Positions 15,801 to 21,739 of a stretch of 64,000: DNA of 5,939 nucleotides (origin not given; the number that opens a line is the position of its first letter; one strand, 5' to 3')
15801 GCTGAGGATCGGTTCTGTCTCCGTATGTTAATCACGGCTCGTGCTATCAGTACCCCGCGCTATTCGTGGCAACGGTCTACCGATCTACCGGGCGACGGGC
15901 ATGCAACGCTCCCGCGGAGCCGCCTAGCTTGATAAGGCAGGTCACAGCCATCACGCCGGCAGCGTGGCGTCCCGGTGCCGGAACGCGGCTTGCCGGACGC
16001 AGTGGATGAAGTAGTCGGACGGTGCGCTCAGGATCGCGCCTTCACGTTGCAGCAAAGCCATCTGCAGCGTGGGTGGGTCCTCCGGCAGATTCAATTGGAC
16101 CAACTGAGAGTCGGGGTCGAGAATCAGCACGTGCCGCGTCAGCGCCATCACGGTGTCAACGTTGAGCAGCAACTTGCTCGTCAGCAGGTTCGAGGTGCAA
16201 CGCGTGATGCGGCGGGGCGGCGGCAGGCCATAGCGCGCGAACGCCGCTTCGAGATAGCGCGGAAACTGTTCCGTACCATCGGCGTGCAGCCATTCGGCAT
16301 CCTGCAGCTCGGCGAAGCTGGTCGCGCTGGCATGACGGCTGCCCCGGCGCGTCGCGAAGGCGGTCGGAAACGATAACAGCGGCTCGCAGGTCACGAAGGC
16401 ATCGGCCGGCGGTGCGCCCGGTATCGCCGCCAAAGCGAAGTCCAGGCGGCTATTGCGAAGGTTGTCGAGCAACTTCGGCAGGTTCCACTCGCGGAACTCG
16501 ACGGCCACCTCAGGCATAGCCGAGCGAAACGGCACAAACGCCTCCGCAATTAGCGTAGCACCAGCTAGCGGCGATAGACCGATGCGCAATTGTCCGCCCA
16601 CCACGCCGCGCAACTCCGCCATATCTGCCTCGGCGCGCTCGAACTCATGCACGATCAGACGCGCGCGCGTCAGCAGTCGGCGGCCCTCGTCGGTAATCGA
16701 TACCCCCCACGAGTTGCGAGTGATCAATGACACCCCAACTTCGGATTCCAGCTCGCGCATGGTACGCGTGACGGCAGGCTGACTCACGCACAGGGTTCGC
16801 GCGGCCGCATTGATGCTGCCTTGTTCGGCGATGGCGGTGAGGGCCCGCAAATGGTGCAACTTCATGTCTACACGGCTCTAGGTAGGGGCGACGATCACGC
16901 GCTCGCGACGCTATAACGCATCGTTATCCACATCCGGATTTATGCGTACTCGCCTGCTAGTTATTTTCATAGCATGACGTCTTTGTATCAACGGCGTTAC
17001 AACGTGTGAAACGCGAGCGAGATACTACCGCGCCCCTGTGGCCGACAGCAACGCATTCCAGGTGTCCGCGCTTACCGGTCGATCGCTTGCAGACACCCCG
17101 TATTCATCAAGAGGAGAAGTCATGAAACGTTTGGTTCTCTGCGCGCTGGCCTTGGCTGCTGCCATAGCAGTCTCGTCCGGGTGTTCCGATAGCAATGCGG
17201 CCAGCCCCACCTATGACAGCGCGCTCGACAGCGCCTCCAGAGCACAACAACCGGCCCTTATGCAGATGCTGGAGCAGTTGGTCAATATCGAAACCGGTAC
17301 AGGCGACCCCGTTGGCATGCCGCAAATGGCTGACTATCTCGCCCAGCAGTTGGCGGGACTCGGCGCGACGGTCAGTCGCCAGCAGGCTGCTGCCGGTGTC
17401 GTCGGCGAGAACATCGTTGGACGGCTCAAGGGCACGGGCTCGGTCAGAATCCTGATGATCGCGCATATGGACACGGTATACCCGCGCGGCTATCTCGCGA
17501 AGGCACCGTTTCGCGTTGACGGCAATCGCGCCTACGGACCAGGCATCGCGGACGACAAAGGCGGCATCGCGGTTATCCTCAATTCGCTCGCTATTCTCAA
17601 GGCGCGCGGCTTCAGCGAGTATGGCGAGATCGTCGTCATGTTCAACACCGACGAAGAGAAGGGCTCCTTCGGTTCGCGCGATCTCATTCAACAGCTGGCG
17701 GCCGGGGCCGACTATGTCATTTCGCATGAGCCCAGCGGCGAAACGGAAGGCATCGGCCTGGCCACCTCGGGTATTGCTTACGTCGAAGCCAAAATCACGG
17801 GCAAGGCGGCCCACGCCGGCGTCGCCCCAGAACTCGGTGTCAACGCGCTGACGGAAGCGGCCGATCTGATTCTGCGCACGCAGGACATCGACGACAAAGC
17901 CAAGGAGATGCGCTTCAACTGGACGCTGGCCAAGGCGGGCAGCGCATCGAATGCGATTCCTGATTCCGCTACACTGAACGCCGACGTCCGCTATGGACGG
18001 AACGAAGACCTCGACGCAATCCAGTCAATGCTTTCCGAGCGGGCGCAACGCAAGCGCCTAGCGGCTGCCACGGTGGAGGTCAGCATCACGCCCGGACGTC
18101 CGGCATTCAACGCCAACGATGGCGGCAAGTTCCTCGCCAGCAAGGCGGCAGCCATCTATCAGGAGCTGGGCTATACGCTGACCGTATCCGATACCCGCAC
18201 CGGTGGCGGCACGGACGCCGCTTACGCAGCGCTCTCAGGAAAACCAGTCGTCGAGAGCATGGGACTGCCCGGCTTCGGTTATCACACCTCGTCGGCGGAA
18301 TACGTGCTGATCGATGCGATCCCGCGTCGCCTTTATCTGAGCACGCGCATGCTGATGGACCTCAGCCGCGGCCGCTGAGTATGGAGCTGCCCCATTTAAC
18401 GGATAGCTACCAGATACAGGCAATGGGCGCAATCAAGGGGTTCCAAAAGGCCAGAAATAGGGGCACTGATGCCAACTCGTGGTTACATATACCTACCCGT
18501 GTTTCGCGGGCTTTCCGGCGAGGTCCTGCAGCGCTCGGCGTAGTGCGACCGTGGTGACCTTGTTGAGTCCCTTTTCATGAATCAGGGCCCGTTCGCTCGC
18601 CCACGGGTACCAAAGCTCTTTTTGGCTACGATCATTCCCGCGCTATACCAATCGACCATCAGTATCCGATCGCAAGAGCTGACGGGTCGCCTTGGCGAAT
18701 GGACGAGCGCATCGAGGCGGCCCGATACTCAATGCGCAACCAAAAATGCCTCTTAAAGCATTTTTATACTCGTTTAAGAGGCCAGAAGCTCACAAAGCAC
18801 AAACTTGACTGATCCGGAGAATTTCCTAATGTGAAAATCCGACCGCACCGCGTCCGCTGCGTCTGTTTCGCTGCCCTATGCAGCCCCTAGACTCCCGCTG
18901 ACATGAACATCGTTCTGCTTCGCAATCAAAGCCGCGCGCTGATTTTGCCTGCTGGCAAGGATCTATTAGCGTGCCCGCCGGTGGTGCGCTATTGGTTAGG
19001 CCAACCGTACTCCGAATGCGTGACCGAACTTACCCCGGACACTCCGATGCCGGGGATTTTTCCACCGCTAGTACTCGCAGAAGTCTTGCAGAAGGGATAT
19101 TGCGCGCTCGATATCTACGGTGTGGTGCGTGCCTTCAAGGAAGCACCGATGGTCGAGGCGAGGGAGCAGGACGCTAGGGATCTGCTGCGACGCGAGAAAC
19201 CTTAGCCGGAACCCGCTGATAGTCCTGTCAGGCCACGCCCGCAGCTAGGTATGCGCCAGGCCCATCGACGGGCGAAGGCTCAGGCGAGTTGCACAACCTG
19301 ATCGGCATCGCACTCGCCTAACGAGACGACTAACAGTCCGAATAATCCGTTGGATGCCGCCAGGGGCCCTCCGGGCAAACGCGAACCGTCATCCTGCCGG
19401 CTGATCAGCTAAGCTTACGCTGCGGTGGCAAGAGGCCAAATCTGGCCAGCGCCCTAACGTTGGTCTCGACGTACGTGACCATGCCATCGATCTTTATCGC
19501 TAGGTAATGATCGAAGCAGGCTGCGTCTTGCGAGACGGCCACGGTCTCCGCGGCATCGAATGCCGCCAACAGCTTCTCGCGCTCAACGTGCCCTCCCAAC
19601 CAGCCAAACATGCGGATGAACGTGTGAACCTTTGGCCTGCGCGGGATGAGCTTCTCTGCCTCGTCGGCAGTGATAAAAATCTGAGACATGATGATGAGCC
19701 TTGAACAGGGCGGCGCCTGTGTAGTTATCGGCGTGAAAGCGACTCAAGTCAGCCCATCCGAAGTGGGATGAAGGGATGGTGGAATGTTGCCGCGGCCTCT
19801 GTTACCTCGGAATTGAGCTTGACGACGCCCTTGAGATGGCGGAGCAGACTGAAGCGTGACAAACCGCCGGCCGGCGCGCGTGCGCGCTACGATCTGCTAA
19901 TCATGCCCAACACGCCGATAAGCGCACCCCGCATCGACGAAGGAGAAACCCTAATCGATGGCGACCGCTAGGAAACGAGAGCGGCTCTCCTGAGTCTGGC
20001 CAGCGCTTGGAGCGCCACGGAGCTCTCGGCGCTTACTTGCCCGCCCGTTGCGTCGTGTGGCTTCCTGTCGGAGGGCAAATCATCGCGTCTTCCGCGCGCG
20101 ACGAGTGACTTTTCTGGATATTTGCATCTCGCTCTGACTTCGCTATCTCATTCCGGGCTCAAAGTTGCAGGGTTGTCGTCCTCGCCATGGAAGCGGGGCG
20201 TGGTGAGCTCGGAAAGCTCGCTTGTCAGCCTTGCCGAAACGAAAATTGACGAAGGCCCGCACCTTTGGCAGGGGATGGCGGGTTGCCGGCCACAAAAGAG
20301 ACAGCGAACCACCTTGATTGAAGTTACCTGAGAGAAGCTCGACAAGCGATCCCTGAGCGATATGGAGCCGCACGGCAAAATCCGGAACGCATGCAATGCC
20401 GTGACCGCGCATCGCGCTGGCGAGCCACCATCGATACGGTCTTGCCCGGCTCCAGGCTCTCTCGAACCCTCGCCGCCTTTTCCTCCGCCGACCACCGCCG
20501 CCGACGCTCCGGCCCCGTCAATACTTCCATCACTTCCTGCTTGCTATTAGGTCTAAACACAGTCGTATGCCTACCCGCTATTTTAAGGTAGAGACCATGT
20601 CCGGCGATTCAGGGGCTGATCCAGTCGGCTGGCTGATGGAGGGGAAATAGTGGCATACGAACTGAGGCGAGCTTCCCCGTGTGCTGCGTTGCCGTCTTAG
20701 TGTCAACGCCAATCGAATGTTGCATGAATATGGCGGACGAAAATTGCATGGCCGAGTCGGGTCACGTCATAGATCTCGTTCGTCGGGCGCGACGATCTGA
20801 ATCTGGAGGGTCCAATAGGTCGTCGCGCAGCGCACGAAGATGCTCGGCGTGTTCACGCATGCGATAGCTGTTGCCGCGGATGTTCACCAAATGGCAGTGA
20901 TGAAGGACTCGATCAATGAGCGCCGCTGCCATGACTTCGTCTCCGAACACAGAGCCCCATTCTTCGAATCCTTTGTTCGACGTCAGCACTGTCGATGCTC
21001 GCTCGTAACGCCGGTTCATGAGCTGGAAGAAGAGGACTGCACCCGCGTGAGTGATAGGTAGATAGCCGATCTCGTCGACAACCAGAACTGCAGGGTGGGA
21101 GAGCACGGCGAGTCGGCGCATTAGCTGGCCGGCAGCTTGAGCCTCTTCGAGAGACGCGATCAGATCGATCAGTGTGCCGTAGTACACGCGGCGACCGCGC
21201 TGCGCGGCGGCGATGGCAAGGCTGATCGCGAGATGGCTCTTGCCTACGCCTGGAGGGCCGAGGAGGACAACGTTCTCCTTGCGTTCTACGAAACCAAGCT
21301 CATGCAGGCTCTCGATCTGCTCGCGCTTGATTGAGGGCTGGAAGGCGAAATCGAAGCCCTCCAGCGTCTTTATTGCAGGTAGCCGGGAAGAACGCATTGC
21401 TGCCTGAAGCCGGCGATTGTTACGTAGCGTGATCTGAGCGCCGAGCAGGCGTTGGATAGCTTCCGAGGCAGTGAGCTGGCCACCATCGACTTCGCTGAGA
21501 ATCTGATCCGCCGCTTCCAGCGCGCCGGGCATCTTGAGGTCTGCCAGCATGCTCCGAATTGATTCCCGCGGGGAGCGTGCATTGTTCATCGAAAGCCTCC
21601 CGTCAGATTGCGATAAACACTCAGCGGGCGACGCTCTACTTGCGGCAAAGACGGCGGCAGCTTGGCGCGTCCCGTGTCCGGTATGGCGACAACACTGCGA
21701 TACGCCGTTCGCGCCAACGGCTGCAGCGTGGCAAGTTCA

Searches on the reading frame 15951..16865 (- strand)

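Call 48: search_protein_families(library=pfam, proteins=[window:15951-16865:-], max_evalue=0.00001)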
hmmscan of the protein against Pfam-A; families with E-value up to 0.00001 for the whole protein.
window:15951-16865:- (304 aa): 2 families
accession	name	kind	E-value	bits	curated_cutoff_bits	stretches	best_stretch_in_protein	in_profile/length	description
PF03466.25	LysR_substrate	-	3.4e-22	79.3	28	1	89-293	4-207/209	LysR substrate binding domain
PF00126.33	HTH_1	-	2e-19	69.7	26.6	1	3-62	1-60/60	Bacterial regulatory helix-turn-helix protein, lysR family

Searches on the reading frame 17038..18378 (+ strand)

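Call 48: search_protein_families(library=pfam, proteins=[window:17038-18378:+], max_evalue=0.00001)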
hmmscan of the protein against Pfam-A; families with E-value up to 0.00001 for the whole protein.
window:17038-18378:+ (446 aa): 3 families
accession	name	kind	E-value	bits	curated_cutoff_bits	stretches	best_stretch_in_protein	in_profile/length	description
PF01546.33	Peptidase_M20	-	5.4e-28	98.7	24.6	1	141-440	3-205/206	Peptidase family M20/M25/M40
PF07687.19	M20_dimer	-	4e-20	72.2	21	1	242-338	2-101/107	Peptidase dimerisation domain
PF04389.22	Peptidase_M28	-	1.5e-12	48.1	21.3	1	125-219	1-79/193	Peptidase family M28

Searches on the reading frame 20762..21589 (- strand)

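Call 48: search_protein_families(library=pfam, proteins=[window:20762-21589:-], max_evalue=0.00001)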
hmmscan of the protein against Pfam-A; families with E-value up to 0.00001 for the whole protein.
window:20762-21589:- (275 aa): 2 families
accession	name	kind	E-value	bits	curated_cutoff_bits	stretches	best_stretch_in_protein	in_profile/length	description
PF01695.23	IstB_IS21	-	5.2e-80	268.8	24.1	1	15-248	3-236/238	IstB-like ATP binding protein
PF13481.12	AAA_25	-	4.4e-06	26.9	27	1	80-136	11-64/195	AAA domain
